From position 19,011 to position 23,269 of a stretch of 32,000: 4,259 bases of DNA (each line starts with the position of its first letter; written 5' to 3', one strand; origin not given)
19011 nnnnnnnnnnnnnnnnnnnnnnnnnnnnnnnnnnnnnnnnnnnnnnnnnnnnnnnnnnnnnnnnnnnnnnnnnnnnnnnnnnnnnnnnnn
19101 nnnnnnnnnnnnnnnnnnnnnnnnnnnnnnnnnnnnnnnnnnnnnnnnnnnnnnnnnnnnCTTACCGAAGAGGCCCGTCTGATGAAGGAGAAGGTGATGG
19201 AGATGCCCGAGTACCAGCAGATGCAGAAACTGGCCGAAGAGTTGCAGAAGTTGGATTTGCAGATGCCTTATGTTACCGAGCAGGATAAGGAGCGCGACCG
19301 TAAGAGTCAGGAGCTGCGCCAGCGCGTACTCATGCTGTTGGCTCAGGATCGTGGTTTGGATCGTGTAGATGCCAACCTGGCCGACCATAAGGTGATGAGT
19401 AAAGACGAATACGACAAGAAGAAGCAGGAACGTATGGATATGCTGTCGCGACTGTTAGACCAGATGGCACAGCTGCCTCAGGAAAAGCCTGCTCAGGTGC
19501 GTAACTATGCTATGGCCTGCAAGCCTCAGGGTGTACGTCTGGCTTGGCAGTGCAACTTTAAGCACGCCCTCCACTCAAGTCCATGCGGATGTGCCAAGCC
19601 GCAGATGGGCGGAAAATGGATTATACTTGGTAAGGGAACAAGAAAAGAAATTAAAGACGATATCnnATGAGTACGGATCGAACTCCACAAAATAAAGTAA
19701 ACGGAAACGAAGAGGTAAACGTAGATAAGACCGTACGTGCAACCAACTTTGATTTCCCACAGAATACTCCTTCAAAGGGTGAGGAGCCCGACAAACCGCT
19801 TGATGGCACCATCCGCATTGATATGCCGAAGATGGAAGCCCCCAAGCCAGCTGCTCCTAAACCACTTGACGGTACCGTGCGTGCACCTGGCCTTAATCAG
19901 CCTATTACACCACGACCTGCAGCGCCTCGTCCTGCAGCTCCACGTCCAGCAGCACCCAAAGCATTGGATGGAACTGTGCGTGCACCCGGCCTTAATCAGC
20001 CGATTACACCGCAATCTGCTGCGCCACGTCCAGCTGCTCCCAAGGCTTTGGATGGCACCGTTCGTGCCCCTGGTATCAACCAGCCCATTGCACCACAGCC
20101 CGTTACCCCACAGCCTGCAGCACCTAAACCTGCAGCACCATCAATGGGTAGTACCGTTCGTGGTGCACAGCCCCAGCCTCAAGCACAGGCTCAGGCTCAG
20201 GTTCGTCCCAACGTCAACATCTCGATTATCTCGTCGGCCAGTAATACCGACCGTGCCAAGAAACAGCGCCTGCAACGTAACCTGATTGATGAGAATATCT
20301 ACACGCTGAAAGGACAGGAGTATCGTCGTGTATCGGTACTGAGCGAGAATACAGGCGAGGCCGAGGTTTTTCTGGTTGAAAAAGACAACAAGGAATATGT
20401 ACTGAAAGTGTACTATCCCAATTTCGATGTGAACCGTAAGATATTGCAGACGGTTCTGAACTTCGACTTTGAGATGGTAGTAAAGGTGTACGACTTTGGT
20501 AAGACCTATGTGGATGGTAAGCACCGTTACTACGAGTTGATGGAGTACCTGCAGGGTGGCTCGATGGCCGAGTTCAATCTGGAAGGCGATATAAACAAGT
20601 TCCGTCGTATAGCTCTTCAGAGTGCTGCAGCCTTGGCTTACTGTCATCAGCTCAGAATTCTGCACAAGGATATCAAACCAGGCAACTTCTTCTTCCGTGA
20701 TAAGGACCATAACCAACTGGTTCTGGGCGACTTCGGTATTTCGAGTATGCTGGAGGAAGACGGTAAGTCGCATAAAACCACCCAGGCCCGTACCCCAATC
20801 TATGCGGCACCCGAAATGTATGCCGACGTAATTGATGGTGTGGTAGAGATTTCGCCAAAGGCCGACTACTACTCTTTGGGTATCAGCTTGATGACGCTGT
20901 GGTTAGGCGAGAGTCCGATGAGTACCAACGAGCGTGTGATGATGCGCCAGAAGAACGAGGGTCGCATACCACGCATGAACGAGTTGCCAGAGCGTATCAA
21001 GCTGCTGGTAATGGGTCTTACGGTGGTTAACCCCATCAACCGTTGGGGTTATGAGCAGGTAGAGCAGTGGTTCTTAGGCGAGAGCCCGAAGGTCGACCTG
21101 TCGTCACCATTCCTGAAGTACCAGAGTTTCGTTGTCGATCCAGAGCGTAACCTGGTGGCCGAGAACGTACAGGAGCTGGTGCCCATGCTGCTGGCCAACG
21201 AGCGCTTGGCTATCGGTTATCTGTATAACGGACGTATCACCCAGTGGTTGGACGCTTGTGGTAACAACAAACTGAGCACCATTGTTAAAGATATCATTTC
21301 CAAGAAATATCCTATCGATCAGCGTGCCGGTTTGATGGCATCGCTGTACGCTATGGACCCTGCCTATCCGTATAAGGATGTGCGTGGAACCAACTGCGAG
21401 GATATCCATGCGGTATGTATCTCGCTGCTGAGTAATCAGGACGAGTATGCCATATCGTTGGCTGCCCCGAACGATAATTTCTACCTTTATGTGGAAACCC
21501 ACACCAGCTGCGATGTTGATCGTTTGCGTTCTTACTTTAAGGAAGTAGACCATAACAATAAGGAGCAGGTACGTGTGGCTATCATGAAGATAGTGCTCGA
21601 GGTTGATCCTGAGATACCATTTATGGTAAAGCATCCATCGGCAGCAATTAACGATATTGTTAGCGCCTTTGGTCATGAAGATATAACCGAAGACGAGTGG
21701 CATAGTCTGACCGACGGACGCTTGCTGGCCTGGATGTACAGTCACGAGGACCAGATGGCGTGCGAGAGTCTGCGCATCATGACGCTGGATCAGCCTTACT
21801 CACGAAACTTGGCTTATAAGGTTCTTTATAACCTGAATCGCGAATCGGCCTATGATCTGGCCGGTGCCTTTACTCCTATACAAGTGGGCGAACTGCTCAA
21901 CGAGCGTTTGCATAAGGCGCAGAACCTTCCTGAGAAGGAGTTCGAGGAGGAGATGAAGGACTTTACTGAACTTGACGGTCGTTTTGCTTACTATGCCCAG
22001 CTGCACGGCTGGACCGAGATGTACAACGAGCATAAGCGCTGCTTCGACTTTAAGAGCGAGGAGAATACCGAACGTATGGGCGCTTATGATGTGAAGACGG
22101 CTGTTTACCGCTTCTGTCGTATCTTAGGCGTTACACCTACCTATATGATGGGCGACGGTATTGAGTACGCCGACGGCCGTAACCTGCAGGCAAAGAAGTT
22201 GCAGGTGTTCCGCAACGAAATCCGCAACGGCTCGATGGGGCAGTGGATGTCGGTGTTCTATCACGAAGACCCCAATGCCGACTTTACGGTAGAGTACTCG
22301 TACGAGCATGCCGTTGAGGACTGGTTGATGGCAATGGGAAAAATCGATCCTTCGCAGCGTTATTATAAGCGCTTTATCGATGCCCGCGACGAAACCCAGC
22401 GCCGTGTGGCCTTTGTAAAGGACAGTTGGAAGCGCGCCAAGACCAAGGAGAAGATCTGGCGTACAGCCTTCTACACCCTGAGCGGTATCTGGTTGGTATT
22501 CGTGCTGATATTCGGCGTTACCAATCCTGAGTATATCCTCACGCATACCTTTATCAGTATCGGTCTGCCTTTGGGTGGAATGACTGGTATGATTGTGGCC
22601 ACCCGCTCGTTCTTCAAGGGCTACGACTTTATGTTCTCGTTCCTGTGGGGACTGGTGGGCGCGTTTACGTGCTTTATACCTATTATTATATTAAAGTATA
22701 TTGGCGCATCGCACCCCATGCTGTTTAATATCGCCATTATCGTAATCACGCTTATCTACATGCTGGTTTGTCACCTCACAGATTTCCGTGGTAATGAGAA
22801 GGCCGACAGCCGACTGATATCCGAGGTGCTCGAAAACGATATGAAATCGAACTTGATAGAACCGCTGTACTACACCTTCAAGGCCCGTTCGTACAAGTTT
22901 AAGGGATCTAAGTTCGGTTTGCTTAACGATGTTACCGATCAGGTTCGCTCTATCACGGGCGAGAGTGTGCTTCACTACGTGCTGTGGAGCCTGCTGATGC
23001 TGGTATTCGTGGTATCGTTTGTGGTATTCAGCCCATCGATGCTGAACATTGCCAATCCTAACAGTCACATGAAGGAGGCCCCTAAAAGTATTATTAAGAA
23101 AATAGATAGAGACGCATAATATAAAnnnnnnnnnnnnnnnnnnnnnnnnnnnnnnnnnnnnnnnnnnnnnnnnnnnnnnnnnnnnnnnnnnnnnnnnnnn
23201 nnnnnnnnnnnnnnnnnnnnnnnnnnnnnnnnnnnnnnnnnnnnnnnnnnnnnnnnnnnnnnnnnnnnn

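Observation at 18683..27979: Five-gene phospho-Thr writer/reader/eraser operon built around a giant four-module AAA+ ATPase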

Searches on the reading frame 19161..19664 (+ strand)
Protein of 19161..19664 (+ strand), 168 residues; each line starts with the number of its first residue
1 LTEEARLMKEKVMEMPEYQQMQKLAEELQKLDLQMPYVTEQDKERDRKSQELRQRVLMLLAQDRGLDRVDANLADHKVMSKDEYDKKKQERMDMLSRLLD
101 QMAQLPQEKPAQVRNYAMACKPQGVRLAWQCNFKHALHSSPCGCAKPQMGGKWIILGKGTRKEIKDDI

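Call 27: search_protein_families(library=pfam, proteins=[window:19161-19664:+], max_evalue=5)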
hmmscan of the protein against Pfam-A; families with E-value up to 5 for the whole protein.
window:19161-19664:+ (168 aa): 4 families
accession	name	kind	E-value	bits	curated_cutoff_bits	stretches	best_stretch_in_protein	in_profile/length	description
PF04632.18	FUSC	-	0.079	12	30.9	1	9-123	178-293/660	Fusaric acid resistance protein family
PF19111.5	DUF5798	-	0.28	11.9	27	1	11-86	12-87/89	Family of unknown function (DUF5798)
PF06156.18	YabA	-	0.5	11.4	30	1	10-99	8-77/103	Initiation control protein YabA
PF23984.1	DUF7307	-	0.66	10.3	27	1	21-98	2-80/129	Pam3 gp33-like protein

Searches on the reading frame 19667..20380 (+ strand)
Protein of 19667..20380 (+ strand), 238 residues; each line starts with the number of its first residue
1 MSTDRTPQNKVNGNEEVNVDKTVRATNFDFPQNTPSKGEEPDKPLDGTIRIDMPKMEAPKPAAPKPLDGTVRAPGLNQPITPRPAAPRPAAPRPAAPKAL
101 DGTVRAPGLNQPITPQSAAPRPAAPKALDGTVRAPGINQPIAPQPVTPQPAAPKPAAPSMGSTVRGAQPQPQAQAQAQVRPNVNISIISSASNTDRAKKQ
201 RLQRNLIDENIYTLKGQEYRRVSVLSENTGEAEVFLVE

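Call 27: search_protein_families(library=pfam, proteins=[window:19667-20380:+], max_evalue=5)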
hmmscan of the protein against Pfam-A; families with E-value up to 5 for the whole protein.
window:19667-20380:+ (238 aa): 1 family
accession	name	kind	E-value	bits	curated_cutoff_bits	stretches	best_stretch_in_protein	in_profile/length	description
PF16862.10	Glyco_hydro_79C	-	0.18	13.1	27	1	176-227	27-76/103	Glycosyl hydrolase family 79 C-terminal beta domain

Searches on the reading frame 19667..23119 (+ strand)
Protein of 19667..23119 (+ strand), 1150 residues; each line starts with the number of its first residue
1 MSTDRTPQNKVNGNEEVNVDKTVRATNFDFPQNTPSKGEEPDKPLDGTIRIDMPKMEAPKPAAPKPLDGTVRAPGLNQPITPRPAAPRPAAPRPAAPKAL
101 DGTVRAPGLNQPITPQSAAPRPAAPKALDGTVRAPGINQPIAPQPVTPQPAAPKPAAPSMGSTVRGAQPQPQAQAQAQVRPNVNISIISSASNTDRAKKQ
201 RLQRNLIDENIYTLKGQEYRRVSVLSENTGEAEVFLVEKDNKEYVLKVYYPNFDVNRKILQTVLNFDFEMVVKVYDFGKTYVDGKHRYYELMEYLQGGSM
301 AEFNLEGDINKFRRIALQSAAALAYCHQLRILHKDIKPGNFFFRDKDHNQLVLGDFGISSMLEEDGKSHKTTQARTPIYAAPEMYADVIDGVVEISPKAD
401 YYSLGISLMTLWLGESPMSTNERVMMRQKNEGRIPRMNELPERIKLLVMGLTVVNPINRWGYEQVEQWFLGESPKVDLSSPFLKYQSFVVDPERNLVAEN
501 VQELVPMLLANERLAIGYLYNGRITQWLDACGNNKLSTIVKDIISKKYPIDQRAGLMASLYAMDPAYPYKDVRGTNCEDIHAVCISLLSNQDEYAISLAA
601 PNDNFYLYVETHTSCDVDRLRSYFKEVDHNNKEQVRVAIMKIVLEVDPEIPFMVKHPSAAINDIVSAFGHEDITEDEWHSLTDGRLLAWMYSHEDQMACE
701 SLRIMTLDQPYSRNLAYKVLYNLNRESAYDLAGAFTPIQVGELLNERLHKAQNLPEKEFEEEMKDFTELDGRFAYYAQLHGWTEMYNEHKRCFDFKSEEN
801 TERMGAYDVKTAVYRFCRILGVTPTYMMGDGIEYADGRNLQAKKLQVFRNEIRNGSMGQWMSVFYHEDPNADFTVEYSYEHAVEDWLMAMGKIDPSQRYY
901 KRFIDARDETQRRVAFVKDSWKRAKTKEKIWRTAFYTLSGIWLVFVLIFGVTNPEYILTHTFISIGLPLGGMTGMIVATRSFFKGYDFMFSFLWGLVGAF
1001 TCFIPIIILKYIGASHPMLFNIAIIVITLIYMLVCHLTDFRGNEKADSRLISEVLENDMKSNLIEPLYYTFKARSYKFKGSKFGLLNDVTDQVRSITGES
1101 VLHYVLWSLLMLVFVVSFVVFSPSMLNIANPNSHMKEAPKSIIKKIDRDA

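Call 4: search_protein_families(library=pfam, proteins=[window:19667-23119:+], max_evalue=0.01)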
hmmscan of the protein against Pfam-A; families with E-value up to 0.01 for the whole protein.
window:19667-23119:+ (1150 aa): 3 families
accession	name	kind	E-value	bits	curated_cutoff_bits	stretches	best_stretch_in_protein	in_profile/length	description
PF00069.31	Pkinase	-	1.9e-29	103.3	31.7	1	240-466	23-258/263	Protein kinase domain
PF07714.23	PK_Tyr_Ser-Thr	-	2.8e-14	53.5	23.1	1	265-464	57-253/258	Protein tyrosine and serine/threonine kinase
PF14531.12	Kinase-like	-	0.00075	19.3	25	1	315-451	150-281/289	Kinase-like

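Call 5: search_protein_families(library=padloc, proteins=[window:19667-23119:+], max_evalue=0.01)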
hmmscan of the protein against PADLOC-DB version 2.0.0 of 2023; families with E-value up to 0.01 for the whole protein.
window:19667-23119:+ (1150 aa): 33 families (the best 25 are shown)
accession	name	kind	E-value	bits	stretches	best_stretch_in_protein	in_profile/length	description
PDLC04138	mad6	-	1.2e-31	108.4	1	233-467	66-308/659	mads_6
PDLC04054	PD-T4-6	-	1.8e-24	84.8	1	267-460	68-260/347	-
PDLC04042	PD-T4-6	-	7.6e-20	69.7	1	269-442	69-237/292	-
PDLC04047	PD-T4-6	-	9.8e-20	68.9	1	218-444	11-239/327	-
PDLC04053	PD-T4-6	-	1.2e-19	68.9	1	271-460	71-258/311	-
PDLC03920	MkoA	-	1.4e-19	68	1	226-467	15-272/1112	-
PDLC04061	PD-T4-6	-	8.2e-19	66.5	1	261-424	68-229/510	-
PDLC04044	PD-T4-6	-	3.6e-18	63.8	1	217-422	32-243/372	-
PDLC04057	PD-T4-6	-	9.9e-18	62.4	1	261-459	60-256/443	-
PDLC01088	C3a189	-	1.1e-16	58.5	1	268-459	56-248/840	kinase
PDLC04052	PD-T4-6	-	1.6e-15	55.3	1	265-426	65-224/496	-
PDLC04060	PD-T4-6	-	9.5e-15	52.5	1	266-459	65-255/486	-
PDLC04041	PD-T4-6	-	1.2e-14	52.4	1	270-428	89-244/443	-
PDLC04043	PD-T4-6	-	6.2e-14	49.9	1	271-423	77-222/452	-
PDLC04062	PD-T4-6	-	3.4e-13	47.4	1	285-422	109-242/450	-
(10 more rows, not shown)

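Call 7: search_protein_families(library=ncbifam, proteins=[window:19667-23119:+], max_evalue=0.001)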
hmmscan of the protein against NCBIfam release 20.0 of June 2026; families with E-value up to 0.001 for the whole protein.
window:19667-23119:+ (1150 aa): 8 families
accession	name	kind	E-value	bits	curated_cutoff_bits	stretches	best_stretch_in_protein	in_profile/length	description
NF047741.1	antiphage_MADS6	equivalog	4.7e-19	68.3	460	1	269-460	256-447/612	methylation-associated defense system protein kinase MAD6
NF033483.0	PknB_PASTA_kin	equivalog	1e-16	61.1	450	1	269-426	67-216/563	Stk1 family PASTA domain-containing Ser/Thr kinase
NF038150.1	lanthi_synth_IV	equivalog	4.7e-14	51.7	650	1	311-475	299-459/851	class IV lanthionine synthetase LanL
NF052427.1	StpK7MSMEG_1200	equivalog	1.4e-07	30.4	900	1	271-420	69-211/601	serine/threonine protein kinase StpK7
TIGR03903.1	TOMM_kin_cyc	equivalog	4.3e-07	28.1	705.75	1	272-417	41-188/1267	TOMM system kinase/cyclase fusion protein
NF043056.1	T4SS_LegK1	equivalog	1.2e-05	24.1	550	1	330-413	209-285/516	Dot/Icm T4SS effector kinase LegK1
NF053615.1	SerThrKinAfsKStmc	equivalog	0.00017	20.3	1300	0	313-454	115-249/809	protein serine/threonine kinase AfsK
NF007684.0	PRK10359.1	equivalog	0.00018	21.2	248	0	222-268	36-81/232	lipopolysaccharide core heptose(II) kinase RfaY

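Call 21: search_solved_structures(query=window:19667-23119:+, max_evalue=0.01)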
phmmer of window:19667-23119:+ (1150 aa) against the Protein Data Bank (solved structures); distinct sequences matched with E-value up to 0.01: 1491 (the best 60 are shown).
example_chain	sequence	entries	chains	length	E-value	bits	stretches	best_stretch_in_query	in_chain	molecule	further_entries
9ic2_A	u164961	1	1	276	1.1e-17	66.2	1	260-474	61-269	5'-AMP-activated protein kinase catalytic subunit alpha-2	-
2h6d_A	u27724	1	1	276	1.1e-17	66.2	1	260-474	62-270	5'-AMP-activated protein kinase catalytic subunit alpha-2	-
5iso_A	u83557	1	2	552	1.2e-17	66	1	260-493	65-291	5'-AMP-activated protein kinase catalytic subunit alpha-2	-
8bik_A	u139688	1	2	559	1.2e-17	66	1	260-493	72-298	5'-AMP-activated protein kinase catalytic subunit alpha-2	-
5ezv_A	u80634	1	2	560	1.2e-17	66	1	260-493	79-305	5'-AMP-activated protein kinase catalytic subunit alpha-2/alpha-1 RIM SWAP chimera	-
4cfe_A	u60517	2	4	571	1.3e-17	65.9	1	260-493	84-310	5'-AMP-ACTIVATED PROTEIN KINASE CATALYTIC SUBUNIT ALPHA-2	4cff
4zhx_A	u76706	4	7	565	3.6e-17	64.5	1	260-493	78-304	5'-AMP-activated protein kinase catalytic subunit alpha-2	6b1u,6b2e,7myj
2yza_A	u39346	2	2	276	6.9e-17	63.5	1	260-474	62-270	5'-AMP-activated protein kinase catalytic subunit alpha-2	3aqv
6bx6_A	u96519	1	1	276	6.9e-17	63.5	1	260-474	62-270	5'-AMP-activated protein kinase catalytic subunit alpha-2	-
7p1l_A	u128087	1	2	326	2e-16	62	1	282-494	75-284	MAP/microtubule affinity-regulating kinase 3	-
2qnj_A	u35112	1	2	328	2.2e-16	61.8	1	282-494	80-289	MAP/microtubule affinity-regulating kinase 3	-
9yr9_A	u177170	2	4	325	2.3e-16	61.8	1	282-494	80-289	MAP/microtubule affinity-regulating kinase 3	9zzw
8uoi_A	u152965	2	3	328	3.6e-16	61.1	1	282-494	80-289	MAP/microtubule affinity-regulating kinase 3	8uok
4red_A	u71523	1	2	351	4.2e-16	60.9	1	258-493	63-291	5'-AMP-activated protein kinase catalytic subunit alpha-1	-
4rer_A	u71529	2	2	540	6.3e-16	60.3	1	259-494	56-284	5'-AMP-activated protein kinase catalytic subunit alpha-1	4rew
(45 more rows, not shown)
